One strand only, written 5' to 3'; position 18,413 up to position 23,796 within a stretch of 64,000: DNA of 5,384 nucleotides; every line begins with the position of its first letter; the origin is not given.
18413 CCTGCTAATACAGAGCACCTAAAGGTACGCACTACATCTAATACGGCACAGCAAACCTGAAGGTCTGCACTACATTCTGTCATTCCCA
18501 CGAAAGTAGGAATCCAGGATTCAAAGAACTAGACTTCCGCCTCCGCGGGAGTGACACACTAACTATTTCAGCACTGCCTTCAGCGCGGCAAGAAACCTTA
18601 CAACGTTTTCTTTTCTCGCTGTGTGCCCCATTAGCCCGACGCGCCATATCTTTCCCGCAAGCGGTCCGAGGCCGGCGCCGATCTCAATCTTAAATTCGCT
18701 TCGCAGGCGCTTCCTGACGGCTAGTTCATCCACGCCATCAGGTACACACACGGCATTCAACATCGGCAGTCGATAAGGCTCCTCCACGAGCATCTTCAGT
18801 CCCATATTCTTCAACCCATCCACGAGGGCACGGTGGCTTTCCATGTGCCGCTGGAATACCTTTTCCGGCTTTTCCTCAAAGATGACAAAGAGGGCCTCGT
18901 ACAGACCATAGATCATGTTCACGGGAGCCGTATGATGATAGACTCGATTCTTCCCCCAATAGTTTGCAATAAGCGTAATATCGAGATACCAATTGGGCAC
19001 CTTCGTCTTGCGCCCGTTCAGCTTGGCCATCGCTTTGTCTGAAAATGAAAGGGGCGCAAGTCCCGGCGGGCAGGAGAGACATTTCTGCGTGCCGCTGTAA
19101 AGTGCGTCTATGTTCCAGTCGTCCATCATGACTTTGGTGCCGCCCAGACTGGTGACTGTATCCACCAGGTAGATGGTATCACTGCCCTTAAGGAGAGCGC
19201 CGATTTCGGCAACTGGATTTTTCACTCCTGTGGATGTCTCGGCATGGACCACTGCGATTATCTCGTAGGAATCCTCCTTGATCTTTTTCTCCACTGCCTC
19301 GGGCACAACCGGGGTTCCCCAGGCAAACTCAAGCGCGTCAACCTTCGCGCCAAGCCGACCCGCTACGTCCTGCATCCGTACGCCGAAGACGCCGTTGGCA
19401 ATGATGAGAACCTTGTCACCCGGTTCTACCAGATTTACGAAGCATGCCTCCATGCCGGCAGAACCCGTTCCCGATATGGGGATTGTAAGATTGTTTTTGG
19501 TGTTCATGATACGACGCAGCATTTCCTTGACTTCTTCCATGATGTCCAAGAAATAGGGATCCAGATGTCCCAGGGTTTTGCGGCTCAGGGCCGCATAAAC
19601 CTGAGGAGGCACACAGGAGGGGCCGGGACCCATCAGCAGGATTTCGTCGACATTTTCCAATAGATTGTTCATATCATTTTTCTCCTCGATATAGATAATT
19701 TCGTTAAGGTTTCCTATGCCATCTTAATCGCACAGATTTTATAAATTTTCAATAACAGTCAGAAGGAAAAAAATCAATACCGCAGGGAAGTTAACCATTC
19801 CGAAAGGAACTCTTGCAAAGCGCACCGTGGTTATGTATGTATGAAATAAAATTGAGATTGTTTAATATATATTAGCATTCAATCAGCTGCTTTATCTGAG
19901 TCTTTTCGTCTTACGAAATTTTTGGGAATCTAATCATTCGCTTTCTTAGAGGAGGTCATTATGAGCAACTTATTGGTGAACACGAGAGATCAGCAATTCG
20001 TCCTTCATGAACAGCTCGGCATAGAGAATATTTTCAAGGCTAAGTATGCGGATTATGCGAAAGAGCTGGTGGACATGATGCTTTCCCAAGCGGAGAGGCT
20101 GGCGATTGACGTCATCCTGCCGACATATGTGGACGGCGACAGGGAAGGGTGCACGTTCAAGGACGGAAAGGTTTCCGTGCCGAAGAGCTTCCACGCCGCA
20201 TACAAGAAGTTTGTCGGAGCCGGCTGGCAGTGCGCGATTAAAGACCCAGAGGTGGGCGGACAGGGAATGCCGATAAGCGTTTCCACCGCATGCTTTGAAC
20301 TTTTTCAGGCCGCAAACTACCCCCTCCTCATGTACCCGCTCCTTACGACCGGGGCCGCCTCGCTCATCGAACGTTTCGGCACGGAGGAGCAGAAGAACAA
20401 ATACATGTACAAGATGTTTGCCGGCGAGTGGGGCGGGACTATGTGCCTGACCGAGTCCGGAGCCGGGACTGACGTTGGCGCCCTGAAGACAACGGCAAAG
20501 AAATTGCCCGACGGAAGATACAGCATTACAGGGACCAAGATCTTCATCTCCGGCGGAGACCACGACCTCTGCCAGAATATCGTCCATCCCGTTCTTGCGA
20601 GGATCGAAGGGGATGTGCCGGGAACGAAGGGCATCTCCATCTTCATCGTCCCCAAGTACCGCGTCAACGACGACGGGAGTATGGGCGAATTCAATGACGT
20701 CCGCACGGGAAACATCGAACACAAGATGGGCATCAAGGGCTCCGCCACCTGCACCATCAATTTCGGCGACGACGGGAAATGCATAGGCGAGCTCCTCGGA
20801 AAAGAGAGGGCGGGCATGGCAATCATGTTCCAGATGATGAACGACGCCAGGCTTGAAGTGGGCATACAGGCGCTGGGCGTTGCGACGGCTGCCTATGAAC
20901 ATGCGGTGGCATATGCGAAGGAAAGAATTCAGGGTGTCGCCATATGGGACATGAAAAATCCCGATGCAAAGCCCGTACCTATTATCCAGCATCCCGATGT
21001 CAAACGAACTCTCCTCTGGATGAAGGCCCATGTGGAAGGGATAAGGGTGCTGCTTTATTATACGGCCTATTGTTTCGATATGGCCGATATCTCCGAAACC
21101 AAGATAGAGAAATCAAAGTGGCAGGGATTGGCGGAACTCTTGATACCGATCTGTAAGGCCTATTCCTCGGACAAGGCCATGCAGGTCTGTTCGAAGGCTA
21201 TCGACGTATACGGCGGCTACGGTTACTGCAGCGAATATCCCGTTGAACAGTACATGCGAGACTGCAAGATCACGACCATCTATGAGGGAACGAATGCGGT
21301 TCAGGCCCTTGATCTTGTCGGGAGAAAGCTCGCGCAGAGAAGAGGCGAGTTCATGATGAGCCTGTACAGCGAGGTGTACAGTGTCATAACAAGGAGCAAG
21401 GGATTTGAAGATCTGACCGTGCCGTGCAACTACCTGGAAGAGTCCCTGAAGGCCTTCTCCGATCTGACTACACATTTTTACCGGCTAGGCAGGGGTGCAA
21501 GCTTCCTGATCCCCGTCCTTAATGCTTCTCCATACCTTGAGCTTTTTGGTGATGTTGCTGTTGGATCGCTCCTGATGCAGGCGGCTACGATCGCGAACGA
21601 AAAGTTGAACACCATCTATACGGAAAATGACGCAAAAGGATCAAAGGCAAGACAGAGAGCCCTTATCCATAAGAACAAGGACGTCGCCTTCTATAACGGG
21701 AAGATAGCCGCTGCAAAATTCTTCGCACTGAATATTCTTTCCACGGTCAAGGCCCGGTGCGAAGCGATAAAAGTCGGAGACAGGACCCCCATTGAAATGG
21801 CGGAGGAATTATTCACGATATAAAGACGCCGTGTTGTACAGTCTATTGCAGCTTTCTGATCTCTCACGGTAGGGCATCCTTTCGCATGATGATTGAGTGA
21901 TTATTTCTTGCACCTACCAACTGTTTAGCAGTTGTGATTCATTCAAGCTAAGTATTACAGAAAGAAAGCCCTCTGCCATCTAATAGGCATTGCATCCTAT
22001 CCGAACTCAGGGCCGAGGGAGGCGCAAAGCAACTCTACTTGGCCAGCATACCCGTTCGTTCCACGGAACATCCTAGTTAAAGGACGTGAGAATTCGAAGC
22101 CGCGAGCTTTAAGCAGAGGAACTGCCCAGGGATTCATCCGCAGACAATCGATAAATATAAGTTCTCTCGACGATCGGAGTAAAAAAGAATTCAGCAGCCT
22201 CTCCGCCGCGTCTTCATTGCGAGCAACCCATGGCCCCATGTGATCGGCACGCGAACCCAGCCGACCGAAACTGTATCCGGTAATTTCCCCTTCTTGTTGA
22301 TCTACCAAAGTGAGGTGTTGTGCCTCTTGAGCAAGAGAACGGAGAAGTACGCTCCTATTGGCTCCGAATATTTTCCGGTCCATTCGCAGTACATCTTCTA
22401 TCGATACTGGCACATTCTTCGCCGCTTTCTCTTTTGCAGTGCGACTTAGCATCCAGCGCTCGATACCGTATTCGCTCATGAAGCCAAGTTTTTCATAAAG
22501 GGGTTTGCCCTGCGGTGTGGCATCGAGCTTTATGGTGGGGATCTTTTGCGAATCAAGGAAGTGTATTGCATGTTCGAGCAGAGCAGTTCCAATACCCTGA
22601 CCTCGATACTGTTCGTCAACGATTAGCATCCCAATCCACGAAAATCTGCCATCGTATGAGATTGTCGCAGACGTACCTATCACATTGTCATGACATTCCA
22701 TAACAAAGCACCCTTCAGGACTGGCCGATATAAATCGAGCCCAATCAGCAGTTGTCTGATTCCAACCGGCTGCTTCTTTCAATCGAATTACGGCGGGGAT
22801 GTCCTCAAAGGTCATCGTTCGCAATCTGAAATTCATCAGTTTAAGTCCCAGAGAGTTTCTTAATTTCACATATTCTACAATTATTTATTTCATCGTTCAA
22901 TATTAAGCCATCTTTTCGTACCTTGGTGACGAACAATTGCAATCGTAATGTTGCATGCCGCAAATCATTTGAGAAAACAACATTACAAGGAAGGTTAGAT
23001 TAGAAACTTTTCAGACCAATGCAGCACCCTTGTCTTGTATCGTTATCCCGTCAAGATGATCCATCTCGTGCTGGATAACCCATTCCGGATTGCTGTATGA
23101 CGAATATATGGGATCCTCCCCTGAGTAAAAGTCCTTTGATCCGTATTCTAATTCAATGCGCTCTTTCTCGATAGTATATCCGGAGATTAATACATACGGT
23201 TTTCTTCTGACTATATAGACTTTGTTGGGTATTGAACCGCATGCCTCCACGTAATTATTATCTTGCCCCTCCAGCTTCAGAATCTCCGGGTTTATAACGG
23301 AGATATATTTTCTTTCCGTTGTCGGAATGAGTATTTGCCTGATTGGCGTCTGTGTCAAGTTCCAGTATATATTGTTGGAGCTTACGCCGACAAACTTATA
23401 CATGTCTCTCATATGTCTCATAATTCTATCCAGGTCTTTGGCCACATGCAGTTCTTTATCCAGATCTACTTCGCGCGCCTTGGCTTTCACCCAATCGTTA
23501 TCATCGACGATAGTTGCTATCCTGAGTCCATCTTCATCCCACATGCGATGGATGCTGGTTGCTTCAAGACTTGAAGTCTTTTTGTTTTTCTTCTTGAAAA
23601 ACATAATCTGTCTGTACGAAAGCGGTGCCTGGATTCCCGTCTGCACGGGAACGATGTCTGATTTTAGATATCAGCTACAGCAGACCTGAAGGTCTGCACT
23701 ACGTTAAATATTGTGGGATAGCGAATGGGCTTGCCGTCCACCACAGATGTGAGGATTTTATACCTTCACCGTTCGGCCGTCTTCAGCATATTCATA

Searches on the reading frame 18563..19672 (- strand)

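Call 5: search_protein_families(library=pfam, proteins=[window:18563-19672:-], max_evalue=0.01)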
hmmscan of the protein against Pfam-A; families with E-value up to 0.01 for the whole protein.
window:18563-19672:- (369 aa): 1 family
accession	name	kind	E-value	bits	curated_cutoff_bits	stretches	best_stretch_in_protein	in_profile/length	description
PF00266.25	Aminotran_5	-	1.8e-29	103.3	21.5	1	28-334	28-338/371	Aminotransferase class-V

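Call 36: search_protein_families(library=ncbifam, proteins=[window:18563-19672:-], max_evalue=0.001)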
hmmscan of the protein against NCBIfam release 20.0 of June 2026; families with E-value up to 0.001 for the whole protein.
window:18563-19672:- (369 aa): 19 families
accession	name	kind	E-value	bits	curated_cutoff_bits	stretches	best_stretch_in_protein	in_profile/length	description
NF046070.1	PyrdoxPyrvTramin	equivalog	2.4e-65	220.8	600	1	10-368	5-364/369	pyridoxamine--pyruvate transaminase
NF045640.1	AspGlyoxATaseBhcA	equivalog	4.5e-61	206.9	650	1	16-351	10-348/395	L-aspartate--glyoxylate aminotransferase BhcA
TIGR03301.1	PhnW-AepZ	equivalog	2.3e-55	188.4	360.8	1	12-367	1-354/355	2-aminoethylphosphonate aminotransferase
NF010006.0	PRK13479.1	equivalog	3.1e-43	148.3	296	1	9-313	4-307/369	2-aminoethylphosphonate--pyruvate transaminase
TIGR02326.1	transamin_PhnW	equivalog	2.7e-40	138.6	400.8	1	10-315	3-308/363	2-aminoethylphosphonate--pyruvate transaminase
TIGR01977.1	am_tr_V_EF2568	hypoth_equivalog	2.7e-11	43.1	377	1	45-339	46-341/376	cysteine desulfurase family protein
TIGR04343.1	egtE_PLP_lyase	equivalog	8.7e-09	34.6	400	1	87-332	96-332/370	ergothioneine biosynthesis PLP-dependent enzyme EgtE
TIGR03235.1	DNA_S_dndA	equivalog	1.1e-08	34.7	480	1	108-330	112-319/353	cysteine desulfurase DndA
TIGR03402.1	FeS_nifS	equivalog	1.4e-07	30.6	530.75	1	108-205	110-205/379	cysteine desulfurase NifS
NF002806.0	PRK02948.1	subfamily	7e-07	28.6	304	1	120-197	124-200/381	IscS subfamily cysteine desulfurase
TIGR01366.1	serC_3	equivalog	2.8e-06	26.7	401.65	1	132-249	125-239/361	phosphoserine transaminase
NF010611.0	PRK14012.1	equivalog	3.2e-06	26.3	548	1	108-214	120-224/406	IscS subfamily cysteine desulfurase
TIGR01979.1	sufS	subfamily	4.9e-06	25.7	475.1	1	84-199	107-223/403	SufS family cysteine desulfurase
TIGR02006.1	IscS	equivalog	1.3e-05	24.4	643.2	1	109-219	117-225/402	IscS subfamily cysteine desulfurase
TIGR03403.1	nifS_epsilon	equivalog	1.9e-05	23.7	587.7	1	107-205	113-209/382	NifS family cysteine desulfurase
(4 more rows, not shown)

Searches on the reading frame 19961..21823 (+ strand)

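Call 9: search_protein_families(library=pfam, proteins=[window:19961-21823:+], max_evalue=0.001)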
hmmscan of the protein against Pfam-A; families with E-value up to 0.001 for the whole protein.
window:19961-21823:+ (620 aa): 6 families
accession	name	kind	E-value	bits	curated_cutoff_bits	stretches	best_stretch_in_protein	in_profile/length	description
PF00441.29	Acyl-CoA_dh_1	-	4.8e-27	95.4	22.4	1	284-452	2-145/150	Acyl-CoA dehydrogenase, C-terminal domain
PF12806.12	Acyl-CoA_dh_C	-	9.3e-21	74.7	30.3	1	488-613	17-123/124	Acetyl-CoA dehydrogenase C-terminal like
PF02770.24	Acyl-CoA_dh_M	-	3e-14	53.4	33.3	1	161-269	2-95/97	Acyl-CoA dehydrogenase, middle domain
PF08028.16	Acyl-CoA_dh_2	-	2.5e-11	44.4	22.7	1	301-445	4-133/134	Acyl-CoA dehydrogenase, C-terminal domain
PF02771.21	Acyl-CoA_dh_N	-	2.9e-09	37.7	22.9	1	78-156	34-113/113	Acyl-CoA dehydrogenase, N-terminal domain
PF22924.1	ACOX_C_alpha1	-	6.4e-08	33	27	1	292-449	3-161/169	Acyl-CoA oxidase, C-alpha1 domain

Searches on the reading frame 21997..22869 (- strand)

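Call 9: search_protein_families(library=pfam, proteins=[window:21997-22869:-], max_evalue=0.001)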
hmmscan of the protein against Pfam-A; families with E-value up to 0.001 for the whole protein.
window:21997-22869:- (290 aa): 5 families
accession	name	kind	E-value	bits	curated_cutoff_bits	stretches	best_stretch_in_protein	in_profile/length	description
PF18014.7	Acetyltransf_18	-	3.8e-19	69.1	22.7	1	160-272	1-113/124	Acetyltransferase (GNAT) domain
PF00583.31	Acetyltransf_1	-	2.1e-15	57.4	20.7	1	42-130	20-116/116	Acetyltransferase (GNAT) family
PF13508.13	Acetyltransf_7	-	5.2e-15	56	27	1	52-130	3-82/84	Acetyltransferase (GNAT) domain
PF13673.13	Acetyltransf_10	-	1.1e-13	51.7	23.6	1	41-131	20-108/128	Acetyltransferase (GNAT) domain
PF13527.13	Acetyltransf_9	-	0.00041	20.8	25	0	16-130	2-124/127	Acetyltransferase (GNAT) domain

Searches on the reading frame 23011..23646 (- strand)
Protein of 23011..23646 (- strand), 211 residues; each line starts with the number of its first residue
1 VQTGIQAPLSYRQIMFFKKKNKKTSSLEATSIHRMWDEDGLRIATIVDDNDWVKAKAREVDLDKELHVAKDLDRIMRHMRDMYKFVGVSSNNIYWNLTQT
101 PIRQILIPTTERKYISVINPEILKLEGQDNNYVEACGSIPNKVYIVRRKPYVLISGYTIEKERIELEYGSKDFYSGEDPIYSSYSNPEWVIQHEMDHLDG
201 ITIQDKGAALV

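Call 9: search_protein_families(library=pfam, proteins=[window:23011-23646:-], max_evalue=0.001)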
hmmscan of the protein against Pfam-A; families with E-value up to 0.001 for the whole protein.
window:23011-23646:- (211 aa): 1 family
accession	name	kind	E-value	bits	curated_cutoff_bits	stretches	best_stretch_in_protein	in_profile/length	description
PF01327.26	Pep_deformylase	-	1.9e-15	57.2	22.8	1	49-206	8-149/156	Polypeptide deformylase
